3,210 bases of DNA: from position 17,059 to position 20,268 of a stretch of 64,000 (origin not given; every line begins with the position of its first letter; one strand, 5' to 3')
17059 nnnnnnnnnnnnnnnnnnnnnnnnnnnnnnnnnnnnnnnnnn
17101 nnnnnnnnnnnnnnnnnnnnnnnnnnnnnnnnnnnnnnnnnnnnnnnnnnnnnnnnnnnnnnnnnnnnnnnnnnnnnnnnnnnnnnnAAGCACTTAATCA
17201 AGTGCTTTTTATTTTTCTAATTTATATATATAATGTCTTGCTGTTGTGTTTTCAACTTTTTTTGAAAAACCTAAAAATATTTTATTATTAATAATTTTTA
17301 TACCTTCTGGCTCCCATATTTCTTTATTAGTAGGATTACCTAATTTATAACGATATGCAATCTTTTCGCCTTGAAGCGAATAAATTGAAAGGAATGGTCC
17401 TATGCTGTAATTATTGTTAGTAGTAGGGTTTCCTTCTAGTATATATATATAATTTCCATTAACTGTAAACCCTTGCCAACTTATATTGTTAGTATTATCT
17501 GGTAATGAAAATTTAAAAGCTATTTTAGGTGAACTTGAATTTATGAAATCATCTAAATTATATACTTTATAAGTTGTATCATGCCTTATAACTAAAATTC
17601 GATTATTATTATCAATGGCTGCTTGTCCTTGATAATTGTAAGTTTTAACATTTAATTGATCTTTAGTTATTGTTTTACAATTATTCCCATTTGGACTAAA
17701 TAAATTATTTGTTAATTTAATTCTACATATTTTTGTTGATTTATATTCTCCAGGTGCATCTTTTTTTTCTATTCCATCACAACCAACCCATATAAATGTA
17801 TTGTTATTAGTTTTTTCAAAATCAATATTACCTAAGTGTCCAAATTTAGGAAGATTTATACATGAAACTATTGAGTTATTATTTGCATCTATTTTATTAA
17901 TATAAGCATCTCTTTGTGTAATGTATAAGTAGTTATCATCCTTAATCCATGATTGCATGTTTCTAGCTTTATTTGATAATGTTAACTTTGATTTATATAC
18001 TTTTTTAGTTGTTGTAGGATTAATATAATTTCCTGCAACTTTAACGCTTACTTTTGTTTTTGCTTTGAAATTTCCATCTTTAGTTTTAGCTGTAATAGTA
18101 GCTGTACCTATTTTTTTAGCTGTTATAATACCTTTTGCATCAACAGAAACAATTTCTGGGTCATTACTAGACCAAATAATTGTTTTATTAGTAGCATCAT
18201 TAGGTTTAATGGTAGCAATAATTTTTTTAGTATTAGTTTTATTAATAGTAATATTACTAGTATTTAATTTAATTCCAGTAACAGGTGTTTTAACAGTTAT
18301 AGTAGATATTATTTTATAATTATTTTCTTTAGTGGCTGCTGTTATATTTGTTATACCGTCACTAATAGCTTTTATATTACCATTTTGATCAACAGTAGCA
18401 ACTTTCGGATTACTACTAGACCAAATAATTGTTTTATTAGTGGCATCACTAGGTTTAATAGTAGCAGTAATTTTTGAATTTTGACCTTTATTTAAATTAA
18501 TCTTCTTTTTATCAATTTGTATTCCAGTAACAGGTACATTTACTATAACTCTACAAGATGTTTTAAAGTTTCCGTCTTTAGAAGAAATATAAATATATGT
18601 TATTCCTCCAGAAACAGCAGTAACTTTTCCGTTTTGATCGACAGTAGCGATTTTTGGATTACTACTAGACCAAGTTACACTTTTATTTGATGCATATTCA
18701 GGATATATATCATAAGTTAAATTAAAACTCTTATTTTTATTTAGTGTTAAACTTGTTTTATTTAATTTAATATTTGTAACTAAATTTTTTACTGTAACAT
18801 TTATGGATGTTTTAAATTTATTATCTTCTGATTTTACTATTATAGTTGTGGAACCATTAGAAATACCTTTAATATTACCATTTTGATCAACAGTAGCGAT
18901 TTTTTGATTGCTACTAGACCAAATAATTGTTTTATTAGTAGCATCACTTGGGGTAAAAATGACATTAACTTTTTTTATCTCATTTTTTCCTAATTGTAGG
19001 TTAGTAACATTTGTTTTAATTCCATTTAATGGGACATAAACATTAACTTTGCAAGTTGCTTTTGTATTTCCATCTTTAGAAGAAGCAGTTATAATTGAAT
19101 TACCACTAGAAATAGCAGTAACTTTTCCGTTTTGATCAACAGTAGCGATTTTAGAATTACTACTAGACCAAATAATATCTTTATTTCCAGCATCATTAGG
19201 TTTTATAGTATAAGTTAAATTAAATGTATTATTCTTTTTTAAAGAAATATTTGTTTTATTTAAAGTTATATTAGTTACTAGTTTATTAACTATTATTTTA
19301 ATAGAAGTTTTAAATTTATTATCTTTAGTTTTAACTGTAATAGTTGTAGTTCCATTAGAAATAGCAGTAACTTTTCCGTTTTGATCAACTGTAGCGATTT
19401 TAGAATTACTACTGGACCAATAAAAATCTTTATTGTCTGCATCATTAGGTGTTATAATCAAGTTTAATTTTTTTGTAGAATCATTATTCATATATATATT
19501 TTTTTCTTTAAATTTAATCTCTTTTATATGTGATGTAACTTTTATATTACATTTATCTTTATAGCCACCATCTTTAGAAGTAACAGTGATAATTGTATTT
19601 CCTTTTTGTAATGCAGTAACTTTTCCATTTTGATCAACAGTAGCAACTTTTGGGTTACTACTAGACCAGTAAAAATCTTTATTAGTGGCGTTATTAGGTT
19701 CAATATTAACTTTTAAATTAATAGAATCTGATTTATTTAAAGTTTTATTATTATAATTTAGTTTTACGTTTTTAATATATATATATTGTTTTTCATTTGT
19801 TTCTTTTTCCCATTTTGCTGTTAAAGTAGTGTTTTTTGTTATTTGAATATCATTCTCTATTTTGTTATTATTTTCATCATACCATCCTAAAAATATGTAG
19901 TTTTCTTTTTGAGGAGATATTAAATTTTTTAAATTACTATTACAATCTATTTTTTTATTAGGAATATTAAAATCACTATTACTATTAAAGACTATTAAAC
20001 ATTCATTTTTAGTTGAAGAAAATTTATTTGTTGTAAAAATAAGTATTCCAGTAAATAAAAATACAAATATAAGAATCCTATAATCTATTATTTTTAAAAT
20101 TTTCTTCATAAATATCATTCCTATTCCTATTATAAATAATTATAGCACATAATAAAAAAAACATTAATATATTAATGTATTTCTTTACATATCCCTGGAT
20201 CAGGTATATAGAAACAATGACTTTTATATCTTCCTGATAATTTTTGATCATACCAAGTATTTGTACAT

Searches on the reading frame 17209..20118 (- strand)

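Call 72: search_protein_families(library=pfam, proteins=[window:17209-20118:-], max_evalue=0.01)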
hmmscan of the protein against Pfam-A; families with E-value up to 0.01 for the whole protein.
window:17209-20118:- (969 aa): 9 families
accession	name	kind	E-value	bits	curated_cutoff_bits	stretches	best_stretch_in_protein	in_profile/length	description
PF02368.24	Big_2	-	2.2e-117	383.6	22.8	7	116-190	3-77/79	Bacterial Ig-like domain (group 2)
PF21764.3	Invasin_D4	-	1.2e-27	96.7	27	4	218-267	26-77/88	Invasin, domain 4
PF22359.2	Big-like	-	3.2e-26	91.8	27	3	650-679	6-35/48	Bacterial Ig-like domain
PF20578.4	aBig_2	-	1.1e-13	51.2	27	0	120-180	8-68/89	Atrophied bacterial Ig domain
PF09479.16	Flg_new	-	1.9e-08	34.8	27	1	42-102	3-65/65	Listeria-Bacteroides repeat domain (List_Bact_rpt)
PF25354.1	Ig_NUP210_16th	-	3.4e-07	30.1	27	0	648-676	31-60/72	NUP210-like, Ig-like domain 16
PF23486.1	Ig_TMEM132_5th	-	0.00015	22.3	28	0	153-181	90-118/137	TMEM132 fifth domain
PF23288.1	KOW6_SPT5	-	0.0016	18.7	27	0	493-522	21-50/55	Transcription elongation factor SPT5, sixth KOW domain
PF22963.3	Ig_NUP210_3rd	-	0.0085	16.7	27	0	153-183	55-86/105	NUP210 Ig-like domain 3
